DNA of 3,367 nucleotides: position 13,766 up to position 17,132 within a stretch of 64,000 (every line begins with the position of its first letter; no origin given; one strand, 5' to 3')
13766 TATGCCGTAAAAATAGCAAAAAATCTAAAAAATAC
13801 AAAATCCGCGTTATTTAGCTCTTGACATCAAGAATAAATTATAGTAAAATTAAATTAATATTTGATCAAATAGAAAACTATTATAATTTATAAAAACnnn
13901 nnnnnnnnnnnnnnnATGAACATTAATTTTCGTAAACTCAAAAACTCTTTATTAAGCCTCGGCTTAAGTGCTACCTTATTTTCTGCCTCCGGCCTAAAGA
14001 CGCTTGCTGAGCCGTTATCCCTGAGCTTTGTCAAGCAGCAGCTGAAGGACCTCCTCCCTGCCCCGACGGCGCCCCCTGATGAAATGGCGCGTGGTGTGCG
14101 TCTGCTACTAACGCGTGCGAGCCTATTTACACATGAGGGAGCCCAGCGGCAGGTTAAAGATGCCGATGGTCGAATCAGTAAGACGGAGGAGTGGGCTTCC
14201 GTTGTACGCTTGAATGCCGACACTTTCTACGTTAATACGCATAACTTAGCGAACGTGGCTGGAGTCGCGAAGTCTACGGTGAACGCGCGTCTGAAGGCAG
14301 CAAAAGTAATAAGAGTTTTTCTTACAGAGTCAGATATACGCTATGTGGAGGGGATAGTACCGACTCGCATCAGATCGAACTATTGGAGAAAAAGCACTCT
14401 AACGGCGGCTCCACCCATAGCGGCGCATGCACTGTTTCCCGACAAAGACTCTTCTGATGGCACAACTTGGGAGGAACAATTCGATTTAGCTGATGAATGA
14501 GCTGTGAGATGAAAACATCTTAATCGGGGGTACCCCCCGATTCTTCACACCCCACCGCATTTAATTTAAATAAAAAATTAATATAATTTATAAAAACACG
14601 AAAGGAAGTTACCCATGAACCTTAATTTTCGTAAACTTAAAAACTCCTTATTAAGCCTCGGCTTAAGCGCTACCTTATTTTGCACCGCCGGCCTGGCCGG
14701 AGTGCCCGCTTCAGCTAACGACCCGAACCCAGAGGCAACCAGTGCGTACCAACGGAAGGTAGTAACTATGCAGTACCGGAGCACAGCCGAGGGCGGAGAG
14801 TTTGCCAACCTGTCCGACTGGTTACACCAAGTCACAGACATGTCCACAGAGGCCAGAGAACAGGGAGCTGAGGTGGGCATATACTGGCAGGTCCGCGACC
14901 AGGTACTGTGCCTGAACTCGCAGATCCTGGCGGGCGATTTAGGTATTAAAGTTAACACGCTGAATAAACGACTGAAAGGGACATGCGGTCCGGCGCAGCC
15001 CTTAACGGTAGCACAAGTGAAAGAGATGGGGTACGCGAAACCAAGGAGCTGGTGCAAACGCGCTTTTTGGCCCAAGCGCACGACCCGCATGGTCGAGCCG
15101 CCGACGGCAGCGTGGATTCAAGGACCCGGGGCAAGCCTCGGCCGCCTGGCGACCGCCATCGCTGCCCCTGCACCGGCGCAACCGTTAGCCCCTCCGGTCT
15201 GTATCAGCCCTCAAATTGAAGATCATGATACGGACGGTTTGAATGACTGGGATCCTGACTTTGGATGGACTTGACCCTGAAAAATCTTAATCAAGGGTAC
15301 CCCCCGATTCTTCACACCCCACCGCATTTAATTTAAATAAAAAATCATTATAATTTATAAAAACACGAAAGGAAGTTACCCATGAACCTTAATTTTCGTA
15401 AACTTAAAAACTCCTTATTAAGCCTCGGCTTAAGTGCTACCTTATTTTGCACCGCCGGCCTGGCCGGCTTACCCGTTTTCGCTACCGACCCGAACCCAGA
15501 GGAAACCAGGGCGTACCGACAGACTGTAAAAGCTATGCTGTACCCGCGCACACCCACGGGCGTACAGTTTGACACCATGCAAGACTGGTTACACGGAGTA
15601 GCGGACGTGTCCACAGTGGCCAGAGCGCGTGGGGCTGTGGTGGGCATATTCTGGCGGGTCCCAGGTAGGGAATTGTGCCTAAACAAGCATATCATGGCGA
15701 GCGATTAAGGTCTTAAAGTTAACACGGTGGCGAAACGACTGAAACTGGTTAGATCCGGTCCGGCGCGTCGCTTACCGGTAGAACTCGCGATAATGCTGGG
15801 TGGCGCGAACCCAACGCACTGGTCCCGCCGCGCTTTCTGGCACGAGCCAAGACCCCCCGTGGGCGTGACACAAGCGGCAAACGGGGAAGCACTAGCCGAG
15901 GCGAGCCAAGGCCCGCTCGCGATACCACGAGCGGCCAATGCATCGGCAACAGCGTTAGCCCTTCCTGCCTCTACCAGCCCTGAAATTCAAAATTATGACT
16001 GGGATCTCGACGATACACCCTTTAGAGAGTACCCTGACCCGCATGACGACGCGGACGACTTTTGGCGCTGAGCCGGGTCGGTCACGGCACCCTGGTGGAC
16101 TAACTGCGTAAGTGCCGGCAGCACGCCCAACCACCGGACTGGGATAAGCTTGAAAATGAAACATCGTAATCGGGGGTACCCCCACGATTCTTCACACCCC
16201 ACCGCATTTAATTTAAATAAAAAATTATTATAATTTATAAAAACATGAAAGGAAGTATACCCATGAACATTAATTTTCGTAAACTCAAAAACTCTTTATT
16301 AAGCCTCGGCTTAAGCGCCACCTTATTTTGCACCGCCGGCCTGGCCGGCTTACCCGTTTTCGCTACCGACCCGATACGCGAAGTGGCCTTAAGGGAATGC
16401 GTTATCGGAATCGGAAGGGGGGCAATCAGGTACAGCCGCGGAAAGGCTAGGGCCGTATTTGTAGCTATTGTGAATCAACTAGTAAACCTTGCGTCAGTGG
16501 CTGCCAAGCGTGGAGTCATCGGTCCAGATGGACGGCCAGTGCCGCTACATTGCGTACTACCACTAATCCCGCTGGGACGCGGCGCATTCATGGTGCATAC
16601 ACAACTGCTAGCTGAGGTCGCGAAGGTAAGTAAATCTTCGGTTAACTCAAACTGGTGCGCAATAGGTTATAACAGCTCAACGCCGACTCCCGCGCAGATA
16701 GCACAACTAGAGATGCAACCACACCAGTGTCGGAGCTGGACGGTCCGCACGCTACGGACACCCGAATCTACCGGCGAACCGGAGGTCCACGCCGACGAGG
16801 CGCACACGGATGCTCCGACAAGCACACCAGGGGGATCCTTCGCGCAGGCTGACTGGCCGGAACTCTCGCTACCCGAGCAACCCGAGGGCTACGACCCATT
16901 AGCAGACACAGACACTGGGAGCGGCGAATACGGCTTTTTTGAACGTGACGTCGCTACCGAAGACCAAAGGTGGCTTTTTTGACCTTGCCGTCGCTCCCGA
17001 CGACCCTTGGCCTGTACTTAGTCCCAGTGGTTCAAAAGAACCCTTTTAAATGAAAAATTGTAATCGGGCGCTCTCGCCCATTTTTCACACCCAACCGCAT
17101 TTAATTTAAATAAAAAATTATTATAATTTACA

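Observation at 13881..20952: Tandem array of eight chimeric secreted-protein cassettes: conserved AT-rich head and tail, GC-rich hypervariable body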

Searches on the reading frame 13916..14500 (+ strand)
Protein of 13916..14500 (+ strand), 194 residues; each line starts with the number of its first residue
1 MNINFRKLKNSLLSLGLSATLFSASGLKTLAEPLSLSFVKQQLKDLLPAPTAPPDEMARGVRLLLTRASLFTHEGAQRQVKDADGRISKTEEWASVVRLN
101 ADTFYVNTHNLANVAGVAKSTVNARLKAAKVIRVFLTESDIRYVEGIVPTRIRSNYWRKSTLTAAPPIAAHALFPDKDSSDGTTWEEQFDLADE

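Call 8: search_protein_families(library=pfam, proteins=[window:13916-14500:+], max_evalue=1)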
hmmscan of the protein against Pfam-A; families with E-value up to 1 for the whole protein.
window:13916-14500:+ (194 aa): 1 family
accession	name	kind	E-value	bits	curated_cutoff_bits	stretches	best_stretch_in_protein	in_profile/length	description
PF10416.15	IBD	-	0.16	12.4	25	1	102-128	62-88/128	Transcription-initiator DNA-binding domain IBD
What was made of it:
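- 13916..14500 (+): U1 coding sequence, 194 aa (NCBI tag LBJ95_02635): signal peptide plus IBD-like body plus acidic tail. Pfam IBD 12.4 bits, below cut-off (call 8).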

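Call 13: find_homologous_proteins(query=A1, max_evalue=0.001)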
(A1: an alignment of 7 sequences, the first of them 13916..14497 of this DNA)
Query A1 (7 sequences) (194 aa, profile of the alignment): 10 proteins with E <= 0.001 among 8000 candidates.
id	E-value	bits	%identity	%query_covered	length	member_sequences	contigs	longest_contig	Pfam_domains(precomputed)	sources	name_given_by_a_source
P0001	1.4e-101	358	36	86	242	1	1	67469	PF10416.16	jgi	jgi:hypothetical protein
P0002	2.0e-100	354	36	84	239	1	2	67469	PF10416.16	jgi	jgi:hypothetical protein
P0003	2.6e-72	262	32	84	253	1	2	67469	-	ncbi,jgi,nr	ncbi:MAG: hypothetical protein LBJ95_02660 [Oscillospiraceae bacterium]|jgi:hypothetical protein|nr:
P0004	5.7e-67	244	30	88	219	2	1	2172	-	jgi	jgi:hypothetical protein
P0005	3.6e-63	232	70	14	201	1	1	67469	PF10416.16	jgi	jgi:hypothetical protein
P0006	6.9e-63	231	73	15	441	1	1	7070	-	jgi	jgi:hypothetical protein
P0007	9.9e-52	194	100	100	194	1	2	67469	-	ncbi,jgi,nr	ncbi:MAG: hypothetical protein LBJ95_02635 [Oscillospiraceae bacterium]|jgi:hypothetical protein|nr:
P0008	5.1e-27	114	80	15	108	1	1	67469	-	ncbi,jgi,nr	ncbi:MAG: hypothetical protein LBJ95_02645 [Oscillospiraceae bacterium]|jgi:hypothetical protein|nr:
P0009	4.4e-20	91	77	15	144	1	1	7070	-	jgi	jgi:hypothetical protein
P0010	4.1e-17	81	32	66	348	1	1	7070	-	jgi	jgi:hypothetical protein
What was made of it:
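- The source is a metagenome-assembled genome from a mixed sample (call 13).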

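Call 21: find_encoding_contigs(protein=P0010, flank=10000)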
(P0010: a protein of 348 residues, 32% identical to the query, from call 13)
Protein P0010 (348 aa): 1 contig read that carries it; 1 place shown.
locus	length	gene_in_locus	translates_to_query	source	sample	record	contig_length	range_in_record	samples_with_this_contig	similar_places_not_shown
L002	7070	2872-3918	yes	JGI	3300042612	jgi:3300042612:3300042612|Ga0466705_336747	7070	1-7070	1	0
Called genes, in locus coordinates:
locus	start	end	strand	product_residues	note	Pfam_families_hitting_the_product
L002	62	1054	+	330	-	PF10416:IBD (weak)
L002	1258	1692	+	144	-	-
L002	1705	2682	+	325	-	-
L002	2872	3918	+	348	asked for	-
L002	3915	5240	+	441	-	-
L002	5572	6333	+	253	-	-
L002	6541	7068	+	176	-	?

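Call 22: find_encoding_contigs(protein=P0001, flank=10000)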
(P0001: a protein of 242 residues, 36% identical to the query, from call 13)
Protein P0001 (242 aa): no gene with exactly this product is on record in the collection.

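Call 34: search_protein_families(library=pfam, proteins=[L002:62-1054:+, L002:1258-1692:+, L002:1705-2682:+, L002:2872-3918:+, L002:4017-5240:+], max_evalue=1)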
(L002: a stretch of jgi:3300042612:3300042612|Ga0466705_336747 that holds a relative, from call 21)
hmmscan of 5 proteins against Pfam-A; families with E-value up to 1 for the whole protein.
L002:62-1054:+ (330 aa): 1 family
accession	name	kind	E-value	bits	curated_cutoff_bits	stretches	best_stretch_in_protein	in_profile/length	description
PF10416.15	IBD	-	1.1e-05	25.9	25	1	227-290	59-124/128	Transcription-initiator DNA-binding domain IBD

L002:1258-1692:+ (144 aa): 2 families
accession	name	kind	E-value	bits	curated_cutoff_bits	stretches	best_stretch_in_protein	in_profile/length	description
PF02632.19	BioY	-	0.035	14.5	25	1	17-43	27-52/140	BioY family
PF13384.12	HTH_23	-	0.072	13.4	24.6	1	96-118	18-40/50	Homeodomain-like domain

L002:1705-2682:+ (325 aa): 4 families
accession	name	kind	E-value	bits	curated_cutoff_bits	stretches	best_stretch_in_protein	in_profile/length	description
PF10416.15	IBD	-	2.5e-05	24.7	25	2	174-205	64-95/128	Transcription-initiator DNA-binding domain IBD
PF03793.24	PASTA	-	0.018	15.4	23.2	1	181-204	3-26/64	PASTA domain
PF23737.1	HTH_71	-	0.025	15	27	0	72-93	20-41/50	HTH 3-helical bundle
PF04760.21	IF2_N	-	0.055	13.7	25.3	1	177-202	5-30/53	Translation initiation factor IF-2, N-terminal region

L002:2872-3918:+ (348 aa): 1 family
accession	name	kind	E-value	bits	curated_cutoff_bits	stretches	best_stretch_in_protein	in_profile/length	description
PF10416.15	IBD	-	6.6e-05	23.3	25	1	225-273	57-107/128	Transcription-initiator DNA-binding domain IBD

L002:4017-5240:+ (407 aa): 1 family
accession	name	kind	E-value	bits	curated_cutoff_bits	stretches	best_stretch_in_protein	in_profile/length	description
PF10416.15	IBD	-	0.21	12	25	1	225-258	60-91/128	Transcription-initiator DNA-binding domain IBD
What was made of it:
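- It also does so in a different cassette of another strain (25.9) (calls 8, 34).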

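Call 51: find_related_loci(query=A1, collection=genome_contigs, flank=10000)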
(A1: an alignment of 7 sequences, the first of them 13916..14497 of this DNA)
Query A1 (194 aa) in genome_contigs; peptide patterns used: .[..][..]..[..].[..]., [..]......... (x = any residue, [..] = any of these).
53 stretches matched a pattern, but none encodes a relative of the query by tblastn (E <= 1e-3).

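Call 59: find_related_loci(query=A1, collection=metagenome_contigs, flank=10000)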
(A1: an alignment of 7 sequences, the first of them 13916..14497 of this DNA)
Query A1 (194 aa) in metagenome_contigs; peptide patterns used: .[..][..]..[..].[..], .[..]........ (x = any residue, [..] = any of these).
600 stretches matched a pattern, but none encodes a relative of the query by tblastn (E <= 1e-3).

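Call 62: find_encoding_contigs(protein=P0004, flank=5000)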
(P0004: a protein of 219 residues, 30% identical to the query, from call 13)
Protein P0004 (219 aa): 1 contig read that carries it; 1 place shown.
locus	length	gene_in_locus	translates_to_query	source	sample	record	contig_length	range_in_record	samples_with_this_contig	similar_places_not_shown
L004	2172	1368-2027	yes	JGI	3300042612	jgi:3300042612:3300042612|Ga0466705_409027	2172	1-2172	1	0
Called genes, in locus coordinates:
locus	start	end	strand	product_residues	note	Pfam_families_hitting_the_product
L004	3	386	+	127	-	?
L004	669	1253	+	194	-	-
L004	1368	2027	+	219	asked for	-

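Call 63: find_encoding_contigs(protein=P0007, flank=10000)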
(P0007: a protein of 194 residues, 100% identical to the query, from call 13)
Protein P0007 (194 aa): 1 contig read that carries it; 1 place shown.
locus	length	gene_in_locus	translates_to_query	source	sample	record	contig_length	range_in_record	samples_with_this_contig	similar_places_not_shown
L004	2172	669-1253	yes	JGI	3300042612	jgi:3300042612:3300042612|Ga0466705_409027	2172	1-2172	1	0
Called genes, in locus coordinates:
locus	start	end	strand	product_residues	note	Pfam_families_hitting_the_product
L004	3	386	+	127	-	?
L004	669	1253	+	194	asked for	-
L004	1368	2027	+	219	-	-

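Call 94: search_protein_families(library=phrogs, proteins=[window:13916-14500:+], max_evalue=0.01)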
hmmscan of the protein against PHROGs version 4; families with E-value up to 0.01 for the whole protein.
window:13916-14500:+ (194 aa): 0 families

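Call 95: search_protein_families(library=padloc, proteins=[window:13916-14500:+], max_evalue=0.01)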
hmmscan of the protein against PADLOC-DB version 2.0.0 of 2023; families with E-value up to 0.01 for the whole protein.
window:13916-14500:+ (194 aa): 0 families

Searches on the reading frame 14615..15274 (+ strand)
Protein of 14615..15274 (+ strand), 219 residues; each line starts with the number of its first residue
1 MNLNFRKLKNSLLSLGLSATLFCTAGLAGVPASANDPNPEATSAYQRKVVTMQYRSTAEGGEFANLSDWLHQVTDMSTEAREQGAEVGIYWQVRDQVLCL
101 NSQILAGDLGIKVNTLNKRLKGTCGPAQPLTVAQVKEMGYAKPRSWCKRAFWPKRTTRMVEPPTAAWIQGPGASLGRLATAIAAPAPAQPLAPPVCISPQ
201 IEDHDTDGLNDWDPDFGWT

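Call 8: search_protein_families(library=pfam, proteins=[window:14615-15274:+], max_evalue=1)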
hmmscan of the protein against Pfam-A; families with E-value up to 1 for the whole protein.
window:14615-15274:+ (219 aa): 0 families

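Call 84: search_protein_families(library=ncbifam, proteins=[window:14615-15274:+], max_evalue=0.01)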
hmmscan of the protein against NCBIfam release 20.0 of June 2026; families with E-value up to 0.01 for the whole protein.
window:14615-15274:+ (219 aa): 0 families

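Call 89: predict_structure(alignment_id=A9)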
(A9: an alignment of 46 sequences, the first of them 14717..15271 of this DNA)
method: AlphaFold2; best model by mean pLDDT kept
length: 185 residues; sequences in the alignment: 46
mean_pLDDT: 66.9   pTM: 0.56
mean pLDDT of the five models: 66.9, 66.4, 66.0, 65.9, 63.5
residues with pLDDT >= 90: 22; 70-90: 79; 50-70: 22; < 50: 62
segments of 3 or more residues with pLDDT < 50: 26-29, 121-136, 139-178
pLDDT, mean of each block of 10 residues (from residue 1): 77 78 52 79 84 84 89 89 87 90 77 82 42 45 40 41 34 43 53
secondary structure, 60 per line:
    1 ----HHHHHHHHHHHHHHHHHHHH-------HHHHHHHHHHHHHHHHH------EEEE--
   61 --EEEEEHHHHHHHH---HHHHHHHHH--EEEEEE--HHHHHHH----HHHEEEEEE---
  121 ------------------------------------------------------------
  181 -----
elements in order: H5-24 H32-48 E55-58 E63-67 H68-75 H79-87 E90-95 H98-104 E112-117

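Call 92: fold_search(model_id=the predicted structure, library=pdb)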
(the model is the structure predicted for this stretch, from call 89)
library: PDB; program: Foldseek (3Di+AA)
matches with E <= 10: 167; with E <= 0.001: 0
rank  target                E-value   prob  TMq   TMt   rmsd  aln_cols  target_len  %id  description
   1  1pp8_U                3.9e-03  1.00  0.36  0.56   3.2        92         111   18  crystal structure of the T. vaginalis IBP39 Initiator binding domain (IBD) bound to the alpha-SCS Inr element (released 2003-11-18)
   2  1pp7_U                6.1e-03  1.00  0.30  0.46   3.7        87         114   21  Crystal structure of the T. vaginalis Initiator binding protein bound to the ferredoxin Inr (released 2003-11-18)
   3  1pp8_F                1.1e-02  1.00  0.34  0.52   3.8        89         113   19  crystal structure of the T. vaginalis IBP39 Initiator binding domain (IBD) bound to the alpha-SCS Inr element (released 2003-11-18)
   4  1pp8_M                2.6e-02  1.00  0.33  0.49   2.9        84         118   20  crystal structure of the T. vaginalis IBP39 Initiator binding domain (IBD) bound to the alpha-SCS Inr element (released 2003-11-18)
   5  1pp8_V                2.7e-02  1.00  0.33  0.58   2.9        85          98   20  crystal structure of the T. vaginalis IBP39 Initiator binding domain (IBD) bound to the alpha-SCS Inr element (released 2003-11-18)
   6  1pp8_O                4.2e-02  1.00  0.37  0.66   3.1       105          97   18  crystal structure of the T. vaginalis IBP39 Initiator binding domain (IBD) bound to the alpha-SCS Inr element (released 2003-11-18)
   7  5m64_M                2.6e-01  0.82  0.24  0.15   3.1        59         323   19  RNA Polymerase I elongation complex with A49 tandem winged helix domain (released 2016-12-21)
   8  3nfi_A                4.0e-01  0.54  0.22  0.19   3.2        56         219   21  Crystal structure of tandem winged helix domain of RNA polymerase I subunit A49 (released 2010-09-08)
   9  3nfi_E                4.5e-01  0.54  0.22  0.19   3.1        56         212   21  Crystal structure of tandem winged helix domain of RNA polymerase I subunit A49 (released 2010-09-08)
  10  3nfi_D                4.5e-01  0.54  0.22  0.19   3.3        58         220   21  Crystal structure of tandem winged helix domain of RNA polymerase I subunit A49 (released 2010-09-08)
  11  5w66_M                4.8e-01  0.57  0.23  0.12   3.1        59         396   22  RNA polymerase I Initial Transcribing Complex State 3 (released 2017-07-26)
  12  3nfh_B                5.5e-01  0.54  0.22  0.19   3.3        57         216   21  Crystal structure of tandem winged helix domain of RNA polymerase I subunit A49 (P4) (released 2010-09-08)
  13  3nfh_A                5.8e-01  0.51  0.23  0.21   3.0        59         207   20  Crystal structure of tandem winged helix domain of RNA polymerase I subunit A49 (P4) (released 2010-09-08)
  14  3nfi_B                7.4e-01  0.41  0.23  0.19   3.2        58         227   21  Crystal structure of tandem winged helix domain of RNA polymerase I subunit A49 (released 2010-09-08)
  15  3nfi_C                7.9e-01  0.38  0.22  0.19   3.2        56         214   21  Crystal structure of tandem winged helix domain of RNA polymerase I subunit A49 (released 2010-09-08)
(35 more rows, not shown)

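Call 94: search_protein_families(library=phrogs, proteins=[window:14615-15274:+], max_evalue=0.01)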
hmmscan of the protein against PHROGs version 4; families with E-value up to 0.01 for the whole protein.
window:14615-15274:+ (219 aa): 0 families

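Call 95: search_protein_families(library=padloc, proteins=[window:14615-15274:+], max_evalue=0.01)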
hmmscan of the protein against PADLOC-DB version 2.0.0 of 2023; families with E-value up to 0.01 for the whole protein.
window:14615-15274:+ (219 aa): 0 families

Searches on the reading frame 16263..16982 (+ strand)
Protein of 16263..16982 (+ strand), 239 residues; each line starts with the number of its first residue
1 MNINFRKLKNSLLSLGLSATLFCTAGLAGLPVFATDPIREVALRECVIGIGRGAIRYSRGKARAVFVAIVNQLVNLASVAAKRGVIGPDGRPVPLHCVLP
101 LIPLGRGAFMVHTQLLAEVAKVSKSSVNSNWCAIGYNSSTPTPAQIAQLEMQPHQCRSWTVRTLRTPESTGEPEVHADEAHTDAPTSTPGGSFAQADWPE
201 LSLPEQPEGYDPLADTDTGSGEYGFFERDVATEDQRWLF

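Call 8: search_protein_families(library=pfam, proteins=[window:16263-16982:+], max_evalue=1)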
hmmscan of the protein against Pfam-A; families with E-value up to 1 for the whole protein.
window:16263-16982:+ (239 aa): 1 family
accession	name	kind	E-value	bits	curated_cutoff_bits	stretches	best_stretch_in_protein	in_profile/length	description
PF10416.15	IBD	-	4.2e-06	27.2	25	1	105-163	61-125/128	Transcription-initiator DNA-binding domain IBD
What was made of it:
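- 16263..16982 (+): U4 coding sequence, 239 aa; Pfam IBD 27.2 bits (cut-off 25). Call 8.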

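Call 94: search_protein_families(library=phrogs, proteins=[window:16263-16982:+], max_evalue=0.01)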
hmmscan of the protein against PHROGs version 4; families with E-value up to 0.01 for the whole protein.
window:16263-16982:+ (239 aa): 0 families

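Call 95: search_protein_families(library=padloc, proteins=[window:16263-16982:+], max_evalue=0.01)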
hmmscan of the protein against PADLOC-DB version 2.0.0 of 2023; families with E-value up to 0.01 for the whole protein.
window:16263-16982:+ (239 aa): 0 families
